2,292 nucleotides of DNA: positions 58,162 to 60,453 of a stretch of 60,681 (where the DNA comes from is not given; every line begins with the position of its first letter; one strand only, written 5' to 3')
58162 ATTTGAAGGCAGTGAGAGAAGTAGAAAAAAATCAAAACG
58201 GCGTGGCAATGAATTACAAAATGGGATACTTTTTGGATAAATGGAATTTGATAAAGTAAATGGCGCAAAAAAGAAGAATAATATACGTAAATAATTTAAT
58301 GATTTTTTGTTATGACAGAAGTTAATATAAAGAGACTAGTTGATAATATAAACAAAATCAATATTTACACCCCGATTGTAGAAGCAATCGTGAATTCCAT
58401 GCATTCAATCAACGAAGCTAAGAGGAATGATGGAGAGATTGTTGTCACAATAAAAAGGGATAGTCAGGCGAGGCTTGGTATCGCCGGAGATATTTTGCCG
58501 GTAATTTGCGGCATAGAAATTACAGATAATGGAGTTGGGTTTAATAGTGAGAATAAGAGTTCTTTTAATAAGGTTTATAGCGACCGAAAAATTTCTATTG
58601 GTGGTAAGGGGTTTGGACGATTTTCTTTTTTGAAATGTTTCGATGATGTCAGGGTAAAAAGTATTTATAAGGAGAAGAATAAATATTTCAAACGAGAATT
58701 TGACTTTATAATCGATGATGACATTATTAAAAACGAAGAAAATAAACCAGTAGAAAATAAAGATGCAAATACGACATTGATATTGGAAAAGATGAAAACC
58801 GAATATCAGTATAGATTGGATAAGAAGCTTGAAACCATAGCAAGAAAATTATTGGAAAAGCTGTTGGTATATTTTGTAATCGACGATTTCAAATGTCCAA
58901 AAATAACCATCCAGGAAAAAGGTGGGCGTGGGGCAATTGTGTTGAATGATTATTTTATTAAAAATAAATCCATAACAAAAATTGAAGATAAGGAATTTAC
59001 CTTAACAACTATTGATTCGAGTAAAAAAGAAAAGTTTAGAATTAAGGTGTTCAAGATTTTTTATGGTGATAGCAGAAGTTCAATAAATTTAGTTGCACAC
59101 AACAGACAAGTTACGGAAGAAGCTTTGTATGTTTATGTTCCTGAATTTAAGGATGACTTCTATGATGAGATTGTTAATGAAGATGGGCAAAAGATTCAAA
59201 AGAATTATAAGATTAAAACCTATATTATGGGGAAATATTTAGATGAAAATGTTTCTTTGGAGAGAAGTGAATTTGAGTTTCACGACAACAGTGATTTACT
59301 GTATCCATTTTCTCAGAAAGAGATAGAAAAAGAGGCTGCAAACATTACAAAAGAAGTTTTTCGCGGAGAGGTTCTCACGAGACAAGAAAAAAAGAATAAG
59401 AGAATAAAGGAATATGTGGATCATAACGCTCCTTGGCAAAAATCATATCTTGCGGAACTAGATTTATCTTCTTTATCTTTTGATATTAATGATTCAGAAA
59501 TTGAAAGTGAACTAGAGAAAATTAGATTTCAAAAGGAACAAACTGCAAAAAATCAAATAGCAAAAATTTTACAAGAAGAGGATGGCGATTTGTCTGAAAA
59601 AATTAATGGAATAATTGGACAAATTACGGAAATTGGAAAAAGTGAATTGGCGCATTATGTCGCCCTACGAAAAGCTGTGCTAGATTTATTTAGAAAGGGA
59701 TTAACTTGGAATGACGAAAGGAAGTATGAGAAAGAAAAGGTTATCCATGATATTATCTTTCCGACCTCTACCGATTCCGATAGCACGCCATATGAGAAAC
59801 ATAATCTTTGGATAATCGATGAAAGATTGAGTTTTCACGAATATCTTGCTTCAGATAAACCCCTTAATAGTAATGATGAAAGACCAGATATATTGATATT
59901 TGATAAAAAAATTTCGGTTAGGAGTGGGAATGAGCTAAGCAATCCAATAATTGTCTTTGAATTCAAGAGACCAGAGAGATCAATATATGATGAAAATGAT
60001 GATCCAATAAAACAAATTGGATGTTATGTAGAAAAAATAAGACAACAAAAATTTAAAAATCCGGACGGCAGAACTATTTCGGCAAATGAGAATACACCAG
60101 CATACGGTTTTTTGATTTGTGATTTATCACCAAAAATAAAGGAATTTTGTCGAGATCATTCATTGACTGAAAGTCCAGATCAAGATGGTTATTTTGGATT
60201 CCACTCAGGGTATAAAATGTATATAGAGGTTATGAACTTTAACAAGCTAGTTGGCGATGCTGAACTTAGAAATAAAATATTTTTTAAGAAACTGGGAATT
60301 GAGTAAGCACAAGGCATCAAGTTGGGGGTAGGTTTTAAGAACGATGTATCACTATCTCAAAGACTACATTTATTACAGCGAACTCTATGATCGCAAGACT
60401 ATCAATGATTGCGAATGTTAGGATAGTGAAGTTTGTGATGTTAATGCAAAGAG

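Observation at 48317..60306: Candidate undescribed defence operon: PLD-SNF2 helicase, Eco57I-type MTase, 1165-aa orphan, GHKL ATPase-nuclease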

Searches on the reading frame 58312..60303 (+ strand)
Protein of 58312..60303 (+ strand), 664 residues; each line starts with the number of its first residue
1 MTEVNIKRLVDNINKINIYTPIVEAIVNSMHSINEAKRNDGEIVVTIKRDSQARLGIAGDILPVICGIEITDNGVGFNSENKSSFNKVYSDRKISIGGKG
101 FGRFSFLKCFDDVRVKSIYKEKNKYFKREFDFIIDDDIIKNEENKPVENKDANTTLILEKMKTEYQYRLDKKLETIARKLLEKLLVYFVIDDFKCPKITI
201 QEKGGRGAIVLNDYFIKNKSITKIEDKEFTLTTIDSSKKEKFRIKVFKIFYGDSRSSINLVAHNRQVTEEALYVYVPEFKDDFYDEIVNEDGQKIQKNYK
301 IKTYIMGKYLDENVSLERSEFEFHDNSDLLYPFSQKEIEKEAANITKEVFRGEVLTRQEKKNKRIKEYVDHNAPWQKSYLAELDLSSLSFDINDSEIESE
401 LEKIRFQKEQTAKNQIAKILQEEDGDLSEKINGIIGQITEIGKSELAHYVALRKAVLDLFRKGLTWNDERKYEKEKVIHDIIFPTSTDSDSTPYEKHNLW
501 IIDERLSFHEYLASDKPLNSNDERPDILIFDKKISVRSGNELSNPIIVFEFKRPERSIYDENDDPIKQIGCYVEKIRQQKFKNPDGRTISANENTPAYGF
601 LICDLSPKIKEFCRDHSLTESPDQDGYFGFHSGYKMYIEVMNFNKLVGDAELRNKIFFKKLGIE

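Call 6: search_protein_families(library=pfam, proteins=[window:58312-60303:+], max_evalue=0.01)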
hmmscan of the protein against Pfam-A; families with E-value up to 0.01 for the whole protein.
window:58312-60303:+ (664 aa): 1 family
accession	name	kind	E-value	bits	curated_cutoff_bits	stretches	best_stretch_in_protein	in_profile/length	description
PF02518.31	HATPase_c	-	0.0042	18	26.4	1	24-102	12-76/111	Histidine kinase-, DNA gyrase B-, and HSP90-like ATPase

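Call 7: search_protein_families(library=padloc, proteins=[window:58312-60303:+], max_evalue=0.01)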
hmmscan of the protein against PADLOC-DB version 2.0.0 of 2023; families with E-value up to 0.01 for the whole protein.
window:58312-60303:+ (664 aa): 0 families

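Call 8: search_protein_families(library=ncbifam, proteins=[window:58312-60303:+], max_evalue=0.01)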
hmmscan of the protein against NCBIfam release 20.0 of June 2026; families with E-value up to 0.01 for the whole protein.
window:58312-60303:+ (664 aa): 0 families

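Call 10: search_solved_structures(query=window:58312-60303:+, max_evalue=1)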
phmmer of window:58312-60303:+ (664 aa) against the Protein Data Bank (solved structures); distinct sequences matched with E-value up to 1: 1.
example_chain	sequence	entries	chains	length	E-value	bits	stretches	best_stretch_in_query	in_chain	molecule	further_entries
1yw5_A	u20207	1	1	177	0.53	12.1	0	269-298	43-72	peptidyl prolyl cis/trans isomerase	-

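Call 13: find_homologous_proteins(query=window:58312-60303:+)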
Query window:58312-60303:+ (664 aa): 503 proteins with E <= 0.001 among 8000 candidates; the best 120 are listed.
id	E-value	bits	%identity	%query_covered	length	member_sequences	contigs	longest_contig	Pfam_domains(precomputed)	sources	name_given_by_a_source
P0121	0.0e+0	1260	84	100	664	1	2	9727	-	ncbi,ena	-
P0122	0.0e+0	1073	72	100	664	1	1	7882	-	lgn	-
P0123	7.8e-292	988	100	69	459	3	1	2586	-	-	-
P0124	7.5e-258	876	60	100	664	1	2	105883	PF02518.32,PF13589.13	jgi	jgi:hypothetical protein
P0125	5.9e-256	869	59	100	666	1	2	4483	PF02518.32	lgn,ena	-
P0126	3.0e-254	864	60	100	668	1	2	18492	-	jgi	jgi:hypothetical protein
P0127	2.5e-248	844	58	100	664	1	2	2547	-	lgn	-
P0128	1.8e-247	841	59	100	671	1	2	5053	-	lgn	-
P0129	4.5e-238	810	99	57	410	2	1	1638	-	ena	-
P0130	4.5e-238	810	56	100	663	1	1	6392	-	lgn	-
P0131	5.5e-237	807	56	100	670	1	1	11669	-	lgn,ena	-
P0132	3.1e-232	791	54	100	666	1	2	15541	-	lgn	-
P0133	1.1e-230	786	54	100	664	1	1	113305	-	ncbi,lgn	-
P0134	4.4e-229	781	55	100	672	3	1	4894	-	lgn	-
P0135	3.4e-228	778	53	100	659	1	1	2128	PF02518.32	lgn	-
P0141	4.8e-223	761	53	100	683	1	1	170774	-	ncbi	ncbi:MAG: ATP-binding protein [Patescibacteria group bacterium]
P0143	2.1e-221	755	52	100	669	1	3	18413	PF13589.13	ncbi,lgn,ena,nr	ncbi:MAG: ATP-binding protein [Candidatus Gastranaerophilales bacterium]|nr:ATP-binding protein [Can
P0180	7.9e-194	664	51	100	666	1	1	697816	-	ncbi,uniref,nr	ncbi:ATP-binding protein [Pedobacter helvus]|uniref:ATP-binding protein n=1 Tax=Pedobacter helvus Ta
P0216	4.0e-187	642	46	100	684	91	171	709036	-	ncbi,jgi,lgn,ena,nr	ncbi:ATP-binding protein [Alistipes timonensis]|jgi:hypothetical protein|nr:ATP-binding protein [Ali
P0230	7.1e-186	638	49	100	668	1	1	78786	-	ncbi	ncbi:MAG: ATP-binding protein [Sphingobacteriales bacterium]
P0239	1.4e-184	633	47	100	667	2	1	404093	-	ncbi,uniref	ncbi:hypothetical protein [Mucilaginibacter panaciglaebae]|uniref:Histidine kinase/DNA gyrase B/HSP9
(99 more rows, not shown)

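Call 15: find_encoding_contigs(protein=P0216, flank=10000, max_places=3)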
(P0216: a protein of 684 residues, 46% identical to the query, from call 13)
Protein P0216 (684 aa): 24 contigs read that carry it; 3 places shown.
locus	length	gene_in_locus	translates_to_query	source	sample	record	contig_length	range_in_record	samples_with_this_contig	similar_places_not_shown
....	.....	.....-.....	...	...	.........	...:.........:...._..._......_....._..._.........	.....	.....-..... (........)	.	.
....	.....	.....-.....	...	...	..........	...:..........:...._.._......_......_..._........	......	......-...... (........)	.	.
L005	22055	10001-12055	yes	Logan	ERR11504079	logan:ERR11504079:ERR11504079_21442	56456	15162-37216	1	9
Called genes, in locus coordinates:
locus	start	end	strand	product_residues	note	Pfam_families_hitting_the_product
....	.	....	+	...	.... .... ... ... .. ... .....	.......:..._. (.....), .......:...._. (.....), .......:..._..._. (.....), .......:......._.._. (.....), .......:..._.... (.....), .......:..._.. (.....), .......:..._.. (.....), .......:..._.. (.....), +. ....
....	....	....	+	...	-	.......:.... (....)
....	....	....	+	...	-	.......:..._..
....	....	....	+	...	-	-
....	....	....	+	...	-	-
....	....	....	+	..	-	-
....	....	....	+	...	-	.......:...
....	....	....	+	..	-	-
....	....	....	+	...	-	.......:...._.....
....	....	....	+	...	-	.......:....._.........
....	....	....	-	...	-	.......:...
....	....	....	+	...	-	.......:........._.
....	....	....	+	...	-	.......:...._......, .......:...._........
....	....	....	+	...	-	-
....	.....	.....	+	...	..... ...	-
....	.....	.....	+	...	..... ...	-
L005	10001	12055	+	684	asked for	-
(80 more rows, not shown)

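Call 27: find_encoding_contigs(protein=P0121, flank=10000, max_places=2)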
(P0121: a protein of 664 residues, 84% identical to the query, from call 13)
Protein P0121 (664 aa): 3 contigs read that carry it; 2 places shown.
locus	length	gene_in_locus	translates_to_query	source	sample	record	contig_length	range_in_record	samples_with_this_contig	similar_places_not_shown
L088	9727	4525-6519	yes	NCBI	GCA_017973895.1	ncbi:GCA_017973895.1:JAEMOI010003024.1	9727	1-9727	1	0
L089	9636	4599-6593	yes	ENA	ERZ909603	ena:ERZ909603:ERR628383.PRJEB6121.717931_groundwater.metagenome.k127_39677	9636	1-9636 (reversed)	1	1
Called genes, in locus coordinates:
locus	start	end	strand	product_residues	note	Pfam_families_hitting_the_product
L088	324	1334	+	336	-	PF00145:DNA_methylase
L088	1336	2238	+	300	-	PF09565:RE_NgoFVII, PF20731:RE_NgoFVII_C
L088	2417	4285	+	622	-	PF04851:ResIII (weak), PF10593:Z1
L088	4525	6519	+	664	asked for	-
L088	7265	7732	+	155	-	-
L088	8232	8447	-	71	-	-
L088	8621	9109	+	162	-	-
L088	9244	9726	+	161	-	?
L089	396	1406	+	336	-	PF00145:DNA_methylase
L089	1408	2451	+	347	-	PF09565:RE_NgoFVII, PF20731:RE_NgoFVII_C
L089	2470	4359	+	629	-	PF04851:ResIII (weak), PF10593:Z1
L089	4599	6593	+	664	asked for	-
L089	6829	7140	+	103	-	-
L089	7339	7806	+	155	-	-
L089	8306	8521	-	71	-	-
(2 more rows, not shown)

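Call 28: find_encoding_contigs(protein=P0124, flank=10000, max_places=2)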
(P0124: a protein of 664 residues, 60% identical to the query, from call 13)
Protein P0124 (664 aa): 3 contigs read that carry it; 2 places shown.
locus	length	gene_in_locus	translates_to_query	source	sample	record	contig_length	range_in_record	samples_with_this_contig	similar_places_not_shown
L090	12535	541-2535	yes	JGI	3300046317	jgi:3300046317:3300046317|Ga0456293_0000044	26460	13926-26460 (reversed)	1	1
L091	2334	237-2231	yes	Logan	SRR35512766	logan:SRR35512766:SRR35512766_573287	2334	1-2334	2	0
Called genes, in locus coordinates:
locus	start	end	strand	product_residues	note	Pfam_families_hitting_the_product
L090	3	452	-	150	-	?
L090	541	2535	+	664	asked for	PF02518:HATPase_c (faint), PF13589:HATPase_c_3 (weak)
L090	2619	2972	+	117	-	-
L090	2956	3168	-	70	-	-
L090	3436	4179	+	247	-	-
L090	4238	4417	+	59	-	-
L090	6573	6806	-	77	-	PF07927:HicA_toxin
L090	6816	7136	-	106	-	-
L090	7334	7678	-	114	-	PF06233:Usg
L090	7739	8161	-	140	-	PF13650:Asp_protease_2 (weak), PF13975:gag-asp_proteas (weak)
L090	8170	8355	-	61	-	-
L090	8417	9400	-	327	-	PF00438:S-AdoMet_synt_N, PF02772:S-AdoMet_synt_M, PF02773:S-AdoMet_synt_C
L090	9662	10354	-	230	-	PF03437:BtpA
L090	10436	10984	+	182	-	PF00565:SNase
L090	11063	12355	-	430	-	PF08245:Mur_ligase_M, PF02875:Mur_ligase_C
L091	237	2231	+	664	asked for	PF02518:HATPase_c (faint), PF13589:HATPase_c_3 (weak)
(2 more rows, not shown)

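Call 46: search_protein_families(library=pfam, alignment_id=A3, max_evalue=0.01)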
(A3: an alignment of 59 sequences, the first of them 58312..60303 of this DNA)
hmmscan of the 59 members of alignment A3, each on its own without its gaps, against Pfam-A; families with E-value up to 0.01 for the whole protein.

A. member 1, window:58312-60303:+ (664 aa): 1 family
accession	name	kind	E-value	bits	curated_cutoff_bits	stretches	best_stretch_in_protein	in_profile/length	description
PF02518.31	HATPase_c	-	0.0042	18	26.4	1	24-102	12-76/111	Histidine kinase-, DNA gyrase B-, and HSP90-like ATPase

B. families by the number of members that match (of 59 scanned): 6 families
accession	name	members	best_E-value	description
PF02518.31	HATPase_c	54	2.9e-07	Histidine kinase-, DNA gyrase B-, and HSP90-like ATPase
PF13589.12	HATPase_c_3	20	1.7e-08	Histidine kinase-, DNA gyrase B-, and HSP90-like ATPase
PF04313.20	HSDR_N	2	1e-05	Type I restriction enzyme R protein N terminus (HSDR_N)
PF03057.20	DUF236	1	0.00098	DUF236 repeat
PF23869.1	Beta-prop_WDR75_1st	1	0.0074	WD repeat-containing protein 75 first beta-propeller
PF20899.2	PMT_C2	1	0.0079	Pasteurella multocida toxin, C2 domain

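Call 50: search_dna_similar(query=window:58312-60303:+, collection=phages, mode=protein, max_rows=15)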
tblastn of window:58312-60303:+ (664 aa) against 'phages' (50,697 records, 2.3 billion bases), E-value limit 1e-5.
Records with a match: 1; places in all: 1; records where one place covers at least 80% of the query: 1.
Best place of each record, by identity: <60% 1.
By first word of the organism name: Phage 1.
By host as written in the record: - 1.
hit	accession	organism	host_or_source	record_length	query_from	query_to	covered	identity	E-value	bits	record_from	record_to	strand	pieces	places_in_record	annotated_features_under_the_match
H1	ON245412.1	Phage vB_RanS_PJN03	sewage water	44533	4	663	99%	28.7%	6e-51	197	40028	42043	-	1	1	N-acetylmuramoyl-L-alanine amidase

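Call 58: predict_structure(alignment_id=A3)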
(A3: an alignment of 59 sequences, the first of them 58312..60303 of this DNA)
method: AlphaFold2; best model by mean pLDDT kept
length: 664 residues; sequences in the alignment: 59
mean_pLDDT: 81.1   pTM: 0.62
mean pLDDT of the five models: 81.1, 78.1, 77.9, 76.2, 74.4
residues with pLDDT >= 90: 167; 70-90: 378; 50-70: 108; < 50: 11
segments of 3 or more residues with pLDDT < 50: 1-7, 57-59
pLDDT, mean of each block of 10 residues (from residue 1): 48 73 89 87 92 56 86 87 62 59 80 91 90 76 88 92 85 88 88 88 86 82 92 88 93 87 86 91 83 85 93 77 78 91 94 89 89 81 82 87 80 68 61 62 61 78 68 71 80 77 76 74 74 66 84 80 87 86 77 86 89 92 91 91 88 78 56
secondary structure, 60 per line:
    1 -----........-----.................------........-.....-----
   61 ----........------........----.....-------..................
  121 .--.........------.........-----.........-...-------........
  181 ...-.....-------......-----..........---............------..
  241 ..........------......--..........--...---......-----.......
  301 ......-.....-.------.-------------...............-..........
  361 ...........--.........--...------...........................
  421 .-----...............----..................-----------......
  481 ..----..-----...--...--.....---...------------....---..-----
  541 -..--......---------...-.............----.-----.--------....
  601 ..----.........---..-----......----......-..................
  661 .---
elements in order: H6-13 H19-35 E42-49 H51-55 E65-72 H79-86 H91-95 H103-109 E110-121 E124-132 E139-147 E153-161 H173-183 H185-189 E197-202 E208-210 H211-217 E221-232 E239-250 E257-262 E265-271 E283-288 E294-306 H308-312 H335-349 H351-371 H374-382 H394-421 H427-441 H446-463 H475-482 H504-508 E512-514 E527-530 E546-551 H565-577 E597-602 H607-615 E626-631 E636-641 H643-661

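Call 61: fold_search(model_id=the predicted structure, library=pdb)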
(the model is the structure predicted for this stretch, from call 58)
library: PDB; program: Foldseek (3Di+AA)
matches with E <= 10: 1008; with E <= 0.001: 145
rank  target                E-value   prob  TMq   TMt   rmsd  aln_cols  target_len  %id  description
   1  7exp_A                3.9e-10  1.00  0.27  0.30  10.8       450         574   13  Crystal structure of zebrafish TRAP1 with AMPPNP and MitoQ (released 2022-01-05)
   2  9a6t_B                6.0e-10  1.00  0.30  0.31   9.3       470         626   16  Integrative model of DNAK-HTPG by crosslinking MS and deep learning (released 2024-09-18)
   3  4z1i_D                2.3e-09  1.00  0.28  0.39  10.9       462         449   13  Crystal structure of human Trap1 with AMPPNP (released 2015-04-29)
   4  3zm7_A                4.0e-09  1.00  0.24  0.39  10.9       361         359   12  CRYSTAL STRUCTURE OF THE ATPASE REGION OF Mycobacterium tuberculosis GyrB WITH AMPPCP (released 2013-09-18)
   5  9o0g_B                4.7e-09  1.00  0.31  0.34  14.6       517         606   13  CryoEM structure of M. mazei topoisomerase VI(A-E342Q)-minicircle DNA complex in cleavage state (released 2026-02-25)
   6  9o8p_B                6.9e-09  1.00  0.32  0.34  14.8       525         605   13  CryoEM structure of M. mazei topoisomerase VI-minicircle DNA complex (released 2026-02-25)
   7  3h4l_A                7.3e-09  1.00  0.29  0.51   7.9       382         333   13  Crystal Structure of N terminal domain of a DNA repair protein (released 2010-03-02)
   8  4p7a                  7.7e-09  1.00  0.28  0.51   8.8       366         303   14  Crystal Structure of human MLH1 (released 2014-04-09)
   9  1z59                  7.7e-09  1.00  0.28  0.37  14.8       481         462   10  Topoisomerase VI-B, ADP-bound monomer form (released 2005-06-14)
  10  1mx0_B                8.2e-09  1.00  0.28  0.38  13.3       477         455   10  Structure of topoisomerase subunit (released 2003-01-07)
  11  1mx0_C                1.3e-08  1.00  0.30  0.40  12.9       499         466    9  Structure of topoisomerase subunit (released 2003-01-07)
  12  6mw7_B                1.3e-08  1.00  0.27  0.34  10.1       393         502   13  Crystal structure of ATPase module of SMCHD1 bound to ATP (released 2019-09-11)
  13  1mx0_A                1.4e-08  1.00  0.28  0.37  13.1       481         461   10  Structure of topoisomerase subunit (released 2003-01-07)
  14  6mw7_A                1.7e-08  1.00  0.27  0.33   9.2       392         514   13  Crystal structure of ATPase module of SMCHD1 bound to ATP (released 2019-09-11)
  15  1z5a_B                1.7e-08  1.00  0.28  0.37  13.2       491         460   10  Topoisomerase VI-B, ADP-bound dimer form (released 2005-06-14)
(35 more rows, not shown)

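Call 63: search_solved_structures(query=A3, max_evalue=10)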
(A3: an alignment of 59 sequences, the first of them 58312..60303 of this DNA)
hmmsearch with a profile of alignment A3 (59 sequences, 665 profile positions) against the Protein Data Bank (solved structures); distinct sequences matched with E-value up to 10: 1.
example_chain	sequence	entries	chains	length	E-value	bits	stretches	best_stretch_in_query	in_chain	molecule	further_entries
7w74_A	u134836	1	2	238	1.7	10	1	592-635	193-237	Bacteriorhodopsin-like protein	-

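Call 65: list_cluster_members(proteins=[P0180, P0216, P0239, P0143, P0141, P0230])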
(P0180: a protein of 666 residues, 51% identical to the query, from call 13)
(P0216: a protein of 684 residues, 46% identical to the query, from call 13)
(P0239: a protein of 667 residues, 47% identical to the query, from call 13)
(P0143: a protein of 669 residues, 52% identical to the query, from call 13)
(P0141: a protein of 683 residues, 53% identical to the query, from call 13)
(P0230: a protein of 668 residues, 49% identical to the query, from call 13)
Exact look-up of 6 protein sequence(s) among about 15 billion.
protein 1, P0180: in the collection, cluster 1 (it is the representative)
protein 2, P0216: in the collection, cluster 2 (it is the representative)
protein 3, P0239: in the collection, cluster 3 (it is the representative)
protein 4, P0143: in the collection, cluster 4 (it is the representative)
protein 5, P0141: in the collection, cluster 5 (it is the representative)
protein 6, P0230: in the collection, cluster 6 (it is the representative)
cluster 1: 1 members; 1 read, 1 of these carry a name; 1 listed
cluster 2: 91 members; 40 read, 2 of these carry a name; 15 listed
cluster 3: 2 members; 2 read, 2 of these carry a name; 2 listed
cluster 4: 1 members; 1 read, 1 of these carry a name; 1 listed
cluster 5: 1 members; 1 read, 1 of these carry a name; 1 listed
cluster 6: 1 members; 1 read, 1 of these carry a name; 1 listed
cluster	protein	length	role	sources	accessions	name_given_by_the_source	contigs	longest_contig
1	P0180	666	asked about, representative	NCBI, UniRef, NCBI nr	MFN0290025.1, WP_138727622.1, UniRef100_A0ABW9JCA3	ATP-binding protein [Pedobacter helvus] | ATP-binding protein n=1 Tax=Pedobacter helvus TaxID=2563444 RepID=A0ABW9JCA3_9SPHI | ATP-binding protein [Pedobacter ureilyticus]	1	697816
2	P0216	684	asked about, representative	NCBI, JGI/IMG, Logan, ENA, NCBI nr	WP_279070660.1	ATP-binding protein [Alistipes timonensis] | hypothetical protein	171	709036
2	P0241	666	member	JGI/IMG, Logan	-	ATPase, putative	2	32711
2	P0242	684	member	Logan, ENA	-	-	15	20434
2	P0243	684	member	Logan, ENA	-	-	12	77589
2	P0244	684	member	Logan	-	-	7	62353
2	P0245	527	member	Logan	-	-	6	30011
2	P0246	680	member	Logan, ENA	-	-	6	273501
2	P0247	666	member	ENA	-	-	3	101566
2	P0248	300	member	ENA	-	-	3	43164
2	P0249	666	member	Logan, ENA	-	-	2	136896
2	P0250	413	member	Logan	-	-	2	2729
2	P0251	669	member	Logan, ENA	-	-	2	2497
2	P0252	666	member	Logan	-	-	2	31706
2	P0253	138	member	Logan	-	-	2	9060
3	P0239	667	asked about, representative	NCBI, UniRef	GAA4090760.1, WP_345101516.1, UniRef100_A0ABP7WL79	hypothetical protein [Mucilaginibacter panaciglaebae] | Histidine kinase/DNA gyrase B/HSP90-like ATPase n=1 Tax=Mucilaginibacter panaciglaebae ...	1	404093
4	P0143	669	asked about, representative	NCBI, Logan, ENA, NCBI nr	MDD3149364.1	MAG: ATP-binding protein [Candidatus Gastranaerophilales bacterium] | ATP-binding protein [Candidatus Gastranaerophilales bacterium]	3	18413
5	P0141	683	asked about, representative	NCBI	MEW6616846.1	MAG: ATP-binding protein [Patescibacteria group bacterium]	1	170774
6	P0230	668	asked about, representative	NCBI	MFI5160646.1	MAG: ATP-binding protein [Sphingobacteriales bacterium]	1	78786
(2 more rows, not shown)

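Call 90: find_encoding_contigs(protein=window:58312-60303:+, flank=10000, max_places=3)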
Protein window:58312-60303:+ (664 aa): 11 contigs read that carry it; 2 places shown.
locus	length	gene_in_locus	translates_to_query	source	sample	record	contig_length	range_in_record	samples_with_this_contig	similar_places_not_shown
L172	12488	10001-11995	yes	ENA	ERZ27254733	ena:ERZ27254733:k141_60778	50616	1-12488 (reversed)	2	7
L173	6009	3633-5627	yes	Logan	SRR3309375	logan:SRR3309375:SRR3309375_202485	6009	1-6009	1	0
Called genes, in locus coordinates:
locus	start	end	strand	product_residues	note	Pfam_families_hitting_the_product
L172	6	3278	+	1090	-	PF13091:PLDc_2, PF00176:SNF2-rel_dom, PF00271:Helicase_C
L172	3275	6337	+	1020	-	PF20473:MmeI_Mtase (faint), PF07669:Eco57I, PF02384:N6_Mtase, PF12950:TaqI_C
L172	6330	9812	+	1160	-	-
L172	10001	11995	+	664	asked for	-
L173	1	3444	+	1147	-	?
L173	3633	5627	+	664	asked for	-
